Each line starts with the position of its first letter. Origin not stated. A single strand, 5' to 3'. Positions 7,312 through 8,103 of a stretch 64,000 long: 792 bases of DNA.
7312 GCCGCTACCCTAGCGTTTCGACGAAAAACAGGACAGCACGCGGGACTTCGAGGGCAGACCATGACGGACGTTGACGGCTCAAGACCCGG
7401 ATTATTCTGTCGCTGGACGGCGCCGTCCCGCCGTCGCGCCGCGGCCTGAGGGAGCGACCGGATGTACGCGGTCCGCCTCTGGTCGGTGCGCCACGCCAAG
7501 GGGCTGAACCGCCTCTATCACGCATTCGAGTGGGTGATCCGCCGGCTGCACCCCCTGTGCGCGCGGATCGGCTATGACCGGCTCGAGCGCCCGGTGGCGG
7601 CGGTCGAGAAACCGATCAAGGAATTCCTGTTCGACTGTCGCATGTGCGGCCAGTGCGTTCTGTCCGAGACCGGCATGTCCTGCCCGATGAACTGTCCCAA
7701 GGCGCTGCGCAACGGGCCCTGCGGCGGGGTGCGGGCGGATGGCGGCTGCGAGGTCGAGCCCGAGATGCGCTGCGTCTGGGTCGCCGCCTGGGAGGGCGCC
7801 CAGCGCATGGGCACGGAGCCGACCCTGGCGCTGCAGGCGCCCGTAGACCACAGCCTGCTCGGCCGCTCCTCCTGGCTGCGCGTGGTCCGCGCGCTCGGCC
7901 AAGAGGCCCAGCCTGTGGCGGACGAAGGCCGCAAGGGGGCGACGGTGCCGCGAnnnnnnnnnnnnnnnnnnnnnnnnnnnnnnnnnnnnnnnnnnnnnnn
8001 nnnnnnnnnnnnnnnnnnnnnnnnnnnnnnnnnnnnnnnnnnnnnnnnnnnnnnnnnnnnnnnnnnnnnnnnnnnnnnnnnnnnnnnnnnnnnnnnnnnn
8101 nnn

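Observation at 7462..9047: MetV/MetF-type two-component methylene-THF reductase embedded in a THF-dependent demethylation gene neighbourhood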

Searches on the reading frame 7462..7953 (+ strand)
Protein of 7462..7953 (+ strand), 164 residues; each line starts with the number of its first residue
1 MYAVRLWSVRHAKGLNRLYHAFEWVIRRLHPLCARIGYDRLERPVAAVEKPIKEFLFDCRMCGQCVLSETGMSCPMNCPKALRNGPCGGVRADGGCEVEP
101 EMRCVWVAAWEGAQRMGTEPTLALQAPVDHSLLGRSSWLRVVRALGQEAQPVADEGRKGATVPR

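Call 4: search_protein_families(library=pfam, proteins=[window:7462-7953:+], max_evalue=0.01)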
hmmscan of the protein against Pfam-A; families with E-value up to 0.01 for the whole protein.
window:7462-7953:+ (164 aa): 1 family
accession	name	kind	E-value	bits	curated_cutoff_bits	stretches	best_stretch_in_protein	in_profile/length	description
PF12225.13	DUF5981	-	1.3e-26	92.5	23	1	40-123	3-86/95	Methylene-tetrahydrofolate reductase C terminal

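Call 10: search_solved_structures(query=window:7462-7953:+, max_evalue=1, show_alignments=2)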
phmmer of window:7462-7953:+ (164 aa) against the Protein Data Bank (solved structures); distinct sequences matched with E-value up to 1: 0.

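Call 11: search_protein_families(library=ncbifam, proteins=[window:7462-7953:+], max_evalue=0.001)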
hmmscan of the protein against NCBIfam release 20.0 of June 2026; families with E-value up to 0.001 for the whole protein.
window:7462-7953:+ (164 aa): 0 families

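Call 14: find_homologous_proteins(query=window:7462-7953:+, max_evalue=0.001)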
Query window:7462-7953:+ (164 aa): 8000 proteins with E <= 0.001 among 8000 candidates; the best 120 are listed.
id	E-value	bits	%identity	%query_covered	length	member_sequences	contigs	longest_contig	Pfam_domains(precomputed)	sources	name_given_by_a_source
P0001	2.6e-109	381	100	100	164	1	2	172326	PF12225.14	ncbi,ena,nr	ncbi:MAG: methylenetetrahydrofolate reductase C-terminal domain-containing protein [Alphaproteobacte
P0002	4.1e-77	276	79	91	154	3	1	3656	PF12225.14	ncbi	-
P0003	1.8e-69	251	74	91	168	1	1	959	PF12225.14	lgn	-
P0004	2.0e-68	248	75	86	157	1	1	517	PF12225.14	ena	-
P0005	4.6e-68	247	67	98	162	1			PF12225.14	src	-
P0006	6.3e-68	246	69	95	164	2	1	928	PF12225.14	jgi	jgi:hypothetical protein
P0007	2.1e-66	241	70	87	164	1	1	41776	PF12225.14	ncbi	-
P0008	2.1e-66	241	75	87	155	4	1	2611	PF12225.14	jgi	jgi:Methylene-tetrahydrofolate reductase C terminal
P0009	2.8e-66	241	75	87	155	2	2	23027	PF12225.14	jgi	jgi:hypothetical protein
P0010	6.1e-66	240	74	87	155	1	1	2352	PF12225.14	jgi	jgi:hypothetical protein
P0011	1.3e-65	239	67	98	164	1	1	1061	PF12225.14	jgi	jgi:hypothetical protein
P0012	1.9e-65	238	73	87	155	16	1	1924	PF12225.14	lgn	-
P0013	3.0e-65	238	68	95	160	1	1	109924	PF12225.14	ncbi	ncbi:MAG: methylenetetrahydrofolate reductase C-terminal domain-containing protein [Pseudomonadota b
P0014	4.4e-65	237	72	87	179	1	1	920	PF12225.14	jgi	jgi:hypothetical protein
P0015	5.0e-65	237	68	95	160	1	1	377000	PF12225.14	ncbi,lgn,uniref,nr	ncbi:methylenetetrahydrofolate reductase C-terminal domain-containing protein [Billgrantia gudaonens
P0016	7.3e-65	236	74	87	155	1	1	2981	PF12225.14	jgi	jgi:Methylene-tetrahydrofolate reductase C terminal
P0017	1.0e-64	236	68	95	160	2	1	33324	PF12225.14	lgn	-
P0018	1.1e-64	236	69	93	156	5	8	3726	PF12225.14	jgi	jgi:hypothetical protein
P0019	2.5e-64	235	68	95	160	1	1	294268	PF12225.14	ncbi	ncbi:MAG: methylenetetrahydrofolate reductase C-terminal domain-containing protein [Pseudomonadota b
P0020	3.4e-64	234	70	87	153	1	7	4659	PF12225.14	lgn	-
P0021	3.8e-64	234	66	98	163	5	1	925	PF12225.14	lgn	-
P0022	4.0e-64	234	67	93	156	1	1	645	PF12225.14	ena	-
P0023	4.6e-64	234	72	87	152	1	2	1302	PF12225.14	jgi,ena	-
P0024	4.9e-64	234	66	95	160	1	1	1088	PF12225.14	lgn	-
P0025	5.8e-64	233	72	87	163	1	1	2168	PF12225.14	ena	-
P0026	6.9e-64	233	71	87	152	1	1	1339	PF12225.14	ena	-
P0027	7.5e-64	233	72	87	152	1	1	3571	PF12225.14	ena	-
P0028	7.8e-64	233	68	95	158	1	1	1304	PF12225.14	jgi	jgi:hypothetical protein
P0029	1.0e-63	233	69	91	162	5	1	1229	PF12225.14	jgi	jgi:hypothetical protein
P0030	1.1e-63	232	74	87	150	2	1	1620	PF12225.14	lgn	-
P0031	1.1e-63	232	65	96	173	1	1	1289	PF12225.14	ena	-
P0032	1.1e-63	232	67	95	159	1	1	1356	PF12225.14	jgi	jgi:hypothetical protein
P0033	1.2e-63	232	67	93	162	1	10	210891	PF12225.14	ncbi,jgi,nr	ncbi:MAG TPA: methylenetetrahydrofolate reductase C-terminal domain-containing protein [Steroidobact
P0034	1.5e-63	232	69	91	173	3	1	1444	PF12225.14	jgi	jgi:Methylene-tetrahydrofolate reductase C terminal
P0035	1.5e-63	232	68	87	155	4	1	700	PF12225.14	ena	-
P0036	1.7e-63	232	69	91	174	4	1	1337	PF12225.14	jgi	jgi:hypothetical protein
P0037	1.7e-63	232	70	87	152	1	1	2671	PF12225.14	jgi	jgi:hypothetical protein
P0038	2.0e-63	232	68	93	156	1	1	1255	PF12225.14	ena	-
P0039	2.1e-63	232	72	87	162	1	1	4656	PF12225.14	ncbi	-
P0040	2.6e-63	231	69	91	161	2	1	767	PF12225.14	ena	-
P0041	3.1e-63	231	70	87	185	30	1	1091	PF12225.14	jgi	jgi:hypothetical protein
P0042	3.4e-63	231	72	87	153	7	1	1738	PF12225.14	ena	-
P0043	3.5e-63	231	70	88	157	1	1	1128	PF12225.14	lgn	-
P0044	3.7e-63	231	67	90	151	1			PF12225.14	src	-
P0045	3.7e-63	231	71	87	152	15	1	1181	PF12225.14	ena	-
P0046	3.8e-63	231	65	98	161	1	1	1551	PF12225.14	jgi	jgi:methylene-tetrahydrofolate reductase-like protein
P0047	3.8e-63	231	70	87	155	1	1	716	PF12225.14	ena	-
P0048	5.0e-63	230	70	87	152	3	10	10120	PF12225.14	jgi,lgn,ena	jgi:hypothetical protein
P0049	5.1e-63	230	68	87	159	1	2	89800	PF12225.14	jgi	jgi:Methylene-tetrahydrofolate reductase C terminal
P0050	5.7e-63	230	69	87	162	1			PF12225.14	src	-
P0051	6.1e-63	230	67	92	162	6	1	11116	PF12225.14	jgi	jgi:hypothetical protein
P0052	6.4e-63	230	71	87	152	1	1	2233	PF12225.14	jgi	jgi:hypothetical protein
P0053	6.5e-63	230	70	87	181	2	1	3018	PF12225.14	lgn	-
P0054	7.0e-63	230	66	97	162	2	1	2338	PF12225.14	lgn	-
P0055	7.2e-63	230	71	87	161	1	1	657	PF12225.14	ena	-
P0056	7.3e-63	230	70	87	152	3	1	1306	PF12225.14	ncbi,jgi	jgi:hypothetical protein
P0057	7.3e-63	230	69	92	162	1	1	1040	PF12225.14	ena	-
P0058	7.5e-63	230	70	87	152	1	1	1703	PF12225.14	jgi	jgi:hypothetical protein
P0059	7.6e-63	230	65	93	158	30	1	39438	PF12225.14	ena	-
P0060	7.6e-63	230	72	87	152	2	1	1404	PF12225.14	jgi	jgi:hypothetical protein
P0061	7.7e-63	230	70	87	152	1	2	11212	PF12225.14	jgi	jgi:hypothetical protein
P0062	8.7e-63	230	70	87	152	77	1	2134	PF12225.14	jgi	jgi:hypothetical protein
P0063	8.7e-63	229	70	87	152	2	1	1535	PF12225.14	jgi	jgi:hypothetical protein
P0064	8.8e-63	229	69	87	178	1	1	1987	PF12225.14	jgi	jgi:Methylene-tetrahydrofolate reductase C terminal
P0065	9.9e-63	229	64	95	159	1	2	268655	PF12225.14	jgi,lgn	-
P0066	1.0e-62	229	71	87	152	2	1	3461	PF12225.14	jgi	jgi:Methylene-tetrahydrofolate reductase C terminal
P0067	1.0e-62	229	70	87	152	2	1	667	PF12225.14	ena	-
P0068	1.1e-62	229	69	87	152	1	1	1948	PF12225.14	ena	-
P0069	1.1e-62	229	71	87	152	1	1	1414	PF12225.14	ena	-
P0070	1.2e-62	229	71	87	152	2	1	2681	PF12225.14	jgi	-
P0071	1.2e-62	229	68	87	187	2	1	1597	PF12225.14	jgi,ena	-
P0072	1.2e-62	229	72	87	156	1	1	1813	PF12225.14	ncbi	-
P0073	1.2e-62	229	72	87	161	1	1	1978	PF12225.14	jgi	jgi:hypothetical protein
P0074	1.2e-62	229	69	87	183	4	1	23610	PF12225.14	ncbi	-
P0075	1.2e-62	229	69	87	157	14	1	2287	PF12225.14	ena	-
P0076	1.2e-62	229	70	87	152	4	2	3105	PF12225.14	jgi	jgi:hypothetical protein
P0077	1.3e-62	229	71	87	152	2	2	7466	PF12225.14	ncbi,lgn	-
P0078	1.3e-62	229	71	87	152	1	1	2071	PF12225.14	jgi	jgi:hypothetical protein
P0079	1.3e-62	229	72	87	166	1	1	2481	PF12225.14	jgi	jgi:hypothetical protein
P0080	1.3e-62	229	72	87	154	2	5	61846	PF12225.14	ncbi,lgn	-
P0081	1.5e-62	229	72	87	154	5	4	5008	PF12225.14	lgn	-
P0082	1.5e-62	229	69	92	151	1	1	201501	PF12225.14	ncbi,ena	-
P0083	1.5e-62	229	70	87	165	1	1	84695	PF12225.14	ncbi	-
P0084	1.7e-62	229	66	95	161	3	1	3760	PF12225.14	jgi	jgi:hypothetical protein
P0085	1.7e-62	229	71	86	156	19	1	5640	PF12225.14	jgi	jgi:hypothetical protein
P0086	1.7e-62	229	68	91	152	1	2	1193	PF12225.14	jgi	-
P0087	1.9e-62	228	66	95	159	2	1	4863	PF12225.14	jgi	jgi:hypothetical protein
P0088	2.0e-62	228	68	87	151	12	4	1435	PF12225.14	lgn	-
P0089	2.0e-62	228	66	94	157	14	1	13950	PF12225.14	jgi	-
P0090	2.0e-62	228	64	96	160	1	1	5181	PF12225.14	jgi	jgi:hypothetical protein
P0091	2.0e-62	228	72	87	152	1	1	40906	PF12225.14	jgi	jgi:hypothetical protein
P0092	2.1e-62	228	69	87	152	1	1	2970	PF12225.14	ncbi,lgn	ncbi:MAG: methylenetetrahydrofolate reductase C-terminal domain-containing protein [Steroidobacterac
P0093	2.1e-62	228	68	90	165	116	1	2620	PF12225.14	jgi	jgi:hypothetical protein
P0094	2.3e-62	228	66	90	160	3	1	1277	PF12225.14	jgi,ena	-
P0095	2.5e-62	228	71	87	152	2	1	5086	PF12225.14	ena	-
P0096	2.7e-62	228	69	90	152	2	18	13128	PF12225.14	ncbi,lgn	-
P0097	2.7e-62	228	69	87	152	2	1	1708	PF12225.14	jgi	-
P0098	2.7e-62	228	71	87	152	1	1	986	PF12225.14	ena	-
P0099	2.7e-62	228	67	92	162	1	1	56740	PF12225.14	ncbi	-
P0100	2.8e-62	228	69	87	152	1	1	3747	PF12225.14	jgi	jgi:Methylene-tetrahydrofolate reductase C terminal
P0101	2.8e-62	228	64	97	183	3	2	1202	PF12225.14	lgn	-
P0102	2.8e-62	228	69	92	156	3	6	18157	PF12225.14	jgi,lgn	jgi:hypothetical protein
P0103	2.8e-62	228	70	87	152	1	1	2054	PF12225.14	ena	-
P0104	2.8e-62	228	70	87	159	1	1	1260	PF12225.14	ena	-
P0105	2.9e-62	228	70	87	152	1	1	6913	PF12225.14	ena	-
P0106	3.1e-62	228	69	87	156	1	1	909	PF12225.14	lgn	-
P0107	3.1e-62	228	67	93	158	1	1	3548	PF12225.14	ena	-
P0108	3.2e-62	228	68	87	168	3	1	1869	PF12225.14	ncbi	-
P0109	3.3e-62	228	69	87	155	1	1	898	PF12225.14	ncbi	-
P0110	3.3e-62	228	70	87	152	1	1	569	PF12225.14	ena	-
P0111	3.4e-62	228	66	93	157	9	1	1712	PF12225.14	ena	-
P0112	3.5e-62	228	71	87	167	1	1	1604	PF12225.14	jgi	jgi:Methylene-tetrahydrofolate reductase C terminal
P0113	3.5e-62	228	65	95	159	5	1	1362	PF12225.14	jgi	jgi:hypothetical protein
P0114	3.6e-62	228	70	89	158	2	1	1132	PF12225.14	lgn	-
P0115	3.6e-62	227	68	90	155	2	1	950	PF12225.14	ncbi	-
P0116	3.6e-62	227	63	98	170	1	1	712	PF12225.14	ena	-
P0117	3.7e-62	227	70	87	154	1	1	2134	PF12225.14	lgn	-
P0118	3.8e-62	227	68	88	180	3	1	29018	PF12225.14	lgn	-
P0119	3.8e-62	227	70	87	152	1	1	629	PF12225.14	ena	-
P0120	4.0e-62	227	70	87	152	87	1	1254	PF12225.14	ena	-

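Call 15: find_encoding_contigs(protein=P0015, flank=10000, max_places=2)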
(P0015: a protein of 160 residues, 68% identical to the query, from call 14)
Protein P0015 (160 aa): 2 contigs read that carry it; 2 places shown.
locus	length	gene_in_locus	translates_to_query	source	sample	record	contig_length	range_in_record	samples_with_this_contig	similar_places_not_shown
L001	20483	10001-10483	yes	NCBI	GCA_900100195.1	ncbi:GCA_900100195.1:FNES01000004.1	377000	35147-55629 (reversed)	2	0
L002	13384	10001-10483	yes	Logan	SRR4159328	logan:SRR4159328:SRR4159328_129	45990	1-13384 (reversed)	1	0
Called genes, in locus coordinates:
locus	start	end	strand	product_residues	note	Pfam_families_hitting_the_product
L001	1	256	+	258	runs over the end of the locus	PF06276:FhuF, PF11575:FhuF_C (weak)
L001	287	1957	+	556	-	PF00664:ABC_membrane (weak), PF00005:ABC_tran, PF02463:SMC_N (faint), PF13191:AAA_16 (faint), PF13304:AAA_21 (faint)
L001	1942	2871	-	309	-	PF01497:Peripla_BP_2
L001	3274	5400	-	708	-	PF07715:Plug, PF00593:TonB_dep_Rec_b-barrel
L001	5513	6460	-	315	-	PF00165:HTH_AraC (faint), PF12833:HTH_18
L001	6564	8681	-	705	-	PF07715:Plug, PF00593:TonB_dep_Rec_b-barrel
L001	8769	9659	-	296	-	PF00763:THF_DHG_CYH, PF02882:THF_DHG_CYH_C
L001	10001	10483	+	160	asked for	PF12225:DUF5981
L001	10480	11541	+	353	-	PF02219:MTHFR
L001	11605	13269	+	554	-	PF00009:GTP_EFTU, PF22042:EF-G_D2, PF03144:GTP_EFTU_D2, PF16658:RF3_C, PF14492:EFG_III (weak)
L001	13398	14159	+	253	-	PF01026:TatD_DNase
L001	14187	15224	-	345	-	PF01571:GCV_T (weak)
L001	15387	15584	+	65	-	-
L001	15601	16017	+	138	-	PF02566:OsmC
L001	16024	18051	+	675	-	PF04851:ResIII, PF17757:UvrB_inter, PF27431:UvrB_3rd, PF00271:Helicase_C, PF12344:UvrB, PF02151:UVR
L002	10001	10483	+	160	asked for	PF12225:DUF5981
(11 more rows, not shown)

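Call 16: find_encoding_contigs(protein=P0033, flank=10000, max_places=2)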
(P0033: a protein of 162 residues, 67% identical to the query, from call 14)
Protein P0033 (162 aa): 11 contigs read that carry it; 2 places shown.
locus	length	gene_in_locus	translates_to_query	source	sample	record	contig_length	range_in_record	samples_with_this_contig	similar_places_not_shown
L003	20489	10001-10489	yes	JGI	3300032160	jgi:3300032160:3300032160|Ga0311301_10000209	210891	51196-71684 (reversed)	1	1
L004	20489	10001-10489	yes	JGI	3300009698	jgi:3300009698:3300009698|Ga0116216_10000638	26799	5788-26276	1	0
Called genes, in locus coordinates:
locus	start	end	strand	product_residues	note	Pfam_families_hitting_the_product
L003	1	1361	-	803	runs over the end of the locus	PF07715:Plug, PF00593:TonB_dep_Rec_b-barrel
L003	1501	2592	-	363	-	PF00355:Rieske, PF19112:VanA_C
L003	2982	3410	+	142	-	-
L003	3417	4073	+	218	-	PF00440:TetR_N, PF14246:TetR_C_7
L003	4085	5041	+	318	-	-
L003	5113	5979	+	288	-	PF02265:S1-P1_nuclease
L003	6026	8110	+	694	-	PF05378:Hydant_A_N, PF01968:Hydantoinase_A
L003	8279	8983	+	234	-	PF02607:B12-binding_2, PF02310:B12-binding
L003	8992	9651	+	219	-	PF07796:DUF1638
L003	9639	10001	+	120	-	PF13769:Virulence_fact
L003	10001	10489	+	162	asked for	PF12225:DUF5981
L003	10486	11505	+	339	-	PF02219:MTHFR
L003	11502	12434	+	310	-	PF00809:Pterin_bind, PF03599:CdhD (weak)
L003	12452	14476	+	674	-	PF00111:Fer2, PF17650:RACo_linker, PF17651:Raco_middle, PF14574:RACo_C_ter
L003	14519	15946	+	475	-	PF04389:Peptidase_M28 (faint), PF01546:Peptidase_M20, PF07687:M20_dimer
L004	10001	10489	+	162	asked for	PF12225:DUF5981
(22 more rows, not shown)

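Call 17: find_encoding_contigs(protein=P0065, flank=10000, max_places=2)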
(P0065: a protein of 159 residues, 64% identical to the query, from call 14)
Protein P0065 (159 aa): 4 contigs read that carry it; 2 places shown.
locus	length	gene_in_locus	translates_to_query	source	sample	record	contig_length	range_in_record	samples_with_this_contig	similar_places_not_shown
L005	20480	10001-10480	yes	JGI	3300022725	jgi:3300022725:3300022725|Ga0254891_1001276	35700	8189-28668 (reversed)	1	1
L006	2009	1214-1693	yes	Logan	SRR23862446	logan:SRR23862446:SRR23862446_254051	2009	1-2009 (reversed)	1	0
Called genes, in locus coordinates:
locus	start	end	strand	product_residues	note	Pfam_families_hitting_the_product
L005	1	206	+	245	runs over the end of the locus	PF19798:Sulfotransfer_5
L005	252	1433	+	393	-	PF01266:DAO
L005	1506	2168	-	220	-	PF01571:GCV_T (faint)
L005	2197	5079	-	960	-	PF13510:Fer2_4, PF00890:FAD_binding_2 (weak), PF01946:Thi4 (faint), PF07992:Pyr_redox_2, PF12831:FAD_oxidored, PF17806:SO_alpha_A3, PF01571:GCV_T, PF08669:GCV_T_C, +3 more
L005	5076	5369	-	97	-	PF04267:SoxD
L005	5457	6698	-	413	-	PF00890:FAD_binding_2 (faint), PF01266:DAO, PF01494:FAD_binding_3 (faint), PF07992:Pyr_redox_2 (faint), PF13450:NAD_binding_8 (faint), PF13738:Pyr_redox_3 (faint)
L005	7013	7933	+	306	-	PF00126:HTH_1, PF03466:LysR_substrate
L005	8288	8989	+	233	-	PF02607:B12-binding_2, PF02310:B12-binding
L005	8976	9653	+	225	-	PF07796:DUF1638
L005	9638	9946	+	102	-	PF13769:Virulence_fact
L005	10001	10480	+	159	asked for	PF12225:DUF5981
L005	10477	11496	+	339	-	PF02219:MTHFR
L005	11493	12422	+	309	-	PF00809:Pterin_bind, PF03599:CdhD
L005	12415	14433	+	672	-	PF00111:Fer2 (weak), PF17650:RACo_linker, PF17651:Raco_middle, PF14574:RACo_C_ter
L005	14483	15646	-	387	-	PF01965:DJ-1_PfpI, PF12833:HTH_18, PF00165:HTH_AraC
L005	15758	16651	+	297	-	PF00892:EamA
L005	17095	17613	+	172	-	PF07977:FabA, PF22818:ApeI-like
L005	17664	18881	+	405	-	PF00109:ketoacyl-synt, PF02801:Ketoacyl-synt_C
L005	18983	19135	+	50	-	-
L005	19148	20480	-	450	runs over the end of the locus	PF02646:RmuC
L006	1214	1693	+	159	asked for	PF12225:DUF5981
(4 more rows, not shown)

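Call 21: find_related_loci(query=window:7462-7953:+, collection=genome_contigs, flank=10000)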
Query window:7462-7953:+ (164 aa) in genome_contigs; peptide patterns used: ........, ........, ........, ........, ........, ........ (x = any residue, [..] = any of these).
600 stretches matched a pattern (row limit reached: there are more); 483 encode a relative of the query (tblastn E <= 1e-3); the best 80 are kept; 80 distinct loci.
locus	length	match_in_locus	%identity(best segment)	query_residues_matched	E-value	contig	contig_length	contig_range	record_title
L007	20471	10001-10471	68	1-156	2e-66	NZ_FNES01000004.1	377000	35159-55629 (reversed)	Billgrantia gudaonensis strain CGMCC 1.6133, whole genome shotgun sequence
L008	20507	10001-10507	64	1-161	4e-66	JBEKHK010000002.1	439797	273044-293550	MAG: Steroidobacteraceae bacterium isolate SPRUCE 275 SPRUCE_275_2, whole genome shotgun sequence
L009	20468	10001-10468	65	1-156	2e-65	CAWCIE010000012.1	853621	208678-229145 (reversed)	MAG: uncultured Gammaproteobacteria bacterium isolate MFD04463.bin.1.256 genome assembly, contig: contig_46914, whole ge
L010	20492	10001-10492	61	1-164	7e-65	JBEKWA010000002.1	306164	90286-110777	MAG: Steroidobacteraceae bacterium isolate SPRUCE 617 SPRUCE_617_2, whole genome shotgun sequence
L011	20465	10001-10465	66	1-154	9e-65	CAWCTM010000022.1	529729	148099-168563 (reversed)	MAG: uncultured Gammaproteobacteria bacterium isolate MFD01716.bin.1.190 genome assembly, contig: contig_71150, whole ge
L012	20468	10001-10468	64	1-153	8e-65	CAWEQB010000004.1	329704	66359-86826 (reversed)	MAG: uncultured Gammaproteobacteria bacterium isolate MFD01872.bin.1.203 genome assembly, contig: contig_109798, whole g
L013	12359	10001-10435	69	1-143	2e-64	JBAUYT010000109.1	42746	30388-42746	MAG: Steroidobacteraceae bacterium isolate MFD06940_ilm_asm_bin28 k127_224889, whole genome shotgun sequence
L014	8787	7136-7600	68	1-151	1e-64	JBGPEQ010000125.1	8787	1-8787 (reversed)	MAG: Dongiaceae bacterium isolate OBJ_0618_7090110_87 k141_8682729_length_8787_cov_122.0000, whole genome shotgun sequen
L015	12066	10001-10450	68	1-148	2e-64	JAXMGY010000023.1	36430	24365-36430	MAG: Gammaproteobacteria bacterium isolate STL-PRO125 C3.119.fa-23, whole genome shotgun sequence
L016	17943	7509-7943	68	1-143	5e-64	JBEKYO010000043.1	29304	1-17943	MAG: Steroidobacteraceae bacterium isolate SPRUCE 677 SPRUCE_677_43, whole genome shotgun sequence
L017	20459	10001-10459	65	1-151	6e-64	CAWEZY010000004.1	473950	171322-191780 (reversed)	MAG: uncultured Gammaproteobacteria bacterium isolate MFD00991.bin.2.73 genome assembly, contig: contig_22460, whole gen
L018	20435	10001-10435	68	1-143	1e-63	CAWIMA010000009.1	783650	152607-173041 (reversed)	MAG: uncultured Gammaproteobacteria bacterium isolate MFD05377.bin.2.12 genome assembly, contig: contig_50708, whole gen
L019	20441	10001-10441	67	1-145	4e-64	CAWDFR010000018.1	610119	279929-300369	MAG: uncultured Gammaproteobacteria bacterium isolate MFD06092.bin.2.73 genome assembly, contig: contig_67009, whole gen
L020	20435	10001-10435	68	1-143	1e-63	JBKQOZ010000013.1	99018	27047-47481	MAG: Steroidobacteraceae bacterium isolate LAWAr2D2E2F__bin_79 LAWAr2D2E2F_000000040657, whole genome shotgun sequence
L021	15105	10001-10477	62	1-162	1e-63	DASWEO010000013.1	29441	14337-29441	MAG TPA_asm: Steroidobacteraceae bacterium isolate SMAG_U2764 k141_1214868, whole genome shotgun sequence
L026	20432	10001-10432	67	1-143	4e-63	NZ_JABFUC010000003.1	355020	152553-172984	Billgrantia campisalis strain A4 NODE_3_length_355020_cov_85.432126, whole genome shotgun sequence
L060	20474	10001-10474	59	1-157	1e-60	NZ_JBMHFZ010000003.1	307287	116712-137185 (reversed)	Halomonas sp. C05BenzN 3, whole genome shotgun sequence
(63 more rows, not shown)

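Call 46: search_protein_families(library=pfam, proteins=[L005:9638-9943:+, L060:8520-9791:+, L060:10620-11492:+, L026:10493-12361:+, L026:8231-9490:-, L014:6204-7121:+], max_evalue=0.001)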
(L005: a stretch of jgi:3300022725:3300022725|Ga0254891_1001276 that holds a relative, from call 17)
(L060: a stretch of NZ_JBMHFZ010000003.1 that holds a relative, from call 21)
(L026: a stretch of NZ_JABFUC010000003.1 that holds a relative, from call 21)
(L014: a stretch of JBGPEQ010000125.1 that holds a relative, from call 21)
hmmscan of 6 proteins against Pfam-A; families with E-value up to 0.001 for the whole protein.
L005:9638-9943:+ (102 aa): 1 family
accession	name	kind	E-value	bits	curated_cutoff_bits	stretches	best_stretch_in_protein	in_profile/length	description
PF13769.11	Virulence_fact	-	2.6e-25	89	25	1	8-92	1-81/81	Virulence factor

L060:8520-9791:+ (424 aa): 2 families
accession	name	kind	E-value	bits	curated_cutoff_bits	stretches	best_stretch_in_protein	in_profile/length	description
PF01571.26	GCV_T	-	1.2e-42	146.4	25.6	1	77-308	16-254/255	Aminomethyltransferase folate-binding domain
PF08669.17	GCV_T_C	-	5.4e-23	81.1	25.9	1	334-415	1-80/80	Glycine cleavage T-protein C-terminal barrel domain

L060:10620-11492:+ (291 aa): 1 family
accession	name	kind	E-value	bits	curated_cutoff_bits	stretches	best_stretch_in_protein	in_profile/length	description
PF00551.24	Formyl_trans_N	-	9.5e-36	123.7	26.1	1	96-272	2-181/181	Formyl transferase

L026:10493-12361:+ (623 aa): 6 families
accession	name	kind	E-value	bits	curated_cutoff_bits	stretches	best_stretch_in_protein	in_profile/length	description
PF00009.33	GTP_EFTU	-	7.8e-47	159.7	26.5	1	108-372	4-188/188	Elongation factor Tu GTP binding domain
PF16658.11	RF3_C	-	3.4e-46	156.8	40.1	1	481-608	1-131/132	Class II release factor RF3, C-terminal domain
PF22042.2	EF-G_D2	-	9.7e-26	90.1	27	1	390-474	2-82/84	Elongation factor G domain 2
PF03144.31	GTP_EFTU_D2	-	1.8e-10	41.5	30.3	1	408-474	2-73/73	Elongation factor Tu domain 2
PF14492.12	EFG_III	-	2.1e-05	24.9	27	1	494-556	9-72/75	Elongation Factor G, domain III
PF01926.29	MMR_HSR1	-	0.00027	21.5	21.9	1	111-237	3-113/113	50S ribosome-binding GTPase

L026:8231-9490:- (420 aa): 5 families
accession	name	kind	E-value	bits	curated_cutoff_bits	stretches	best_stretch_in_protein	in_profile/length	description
PF02518.31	HATPase_c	-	3.5e-18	66.5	26.4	1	318-417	4-109/111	Histidine kinase-, DNA gyrase B-, and HSP90-like ATPase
PF25323.1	6TM_PilS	-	2.2e-06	27.9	27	1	15-182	16-179/189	PilS-like transmembrane domain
PF13581.12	HATPase_c_2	-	2.8e-06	27.8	27.4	1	278-395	8-112/127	Histidine kinase-like ATPase domain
PF00512.31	HisKA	-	5.5e-05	23.6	26.9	1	210-267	4-56/66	His Kinase A (phospho-acceptor) domain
PF13589.12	HATPase_c_3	-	7e-05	23.3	25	1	319-364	2-48/137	Histidine kinase-, DNA gyrase B-, and HSP90-like ATPase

L014:6204-7121:+ (306 aa): 1 family
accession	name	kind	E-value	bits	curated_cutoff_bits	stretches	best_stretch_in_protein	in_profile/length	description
PF02219.23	MTHFR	-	1.3e-31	110.5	24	1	8-296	3-285/287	Methylenetetrahydrofolate reductase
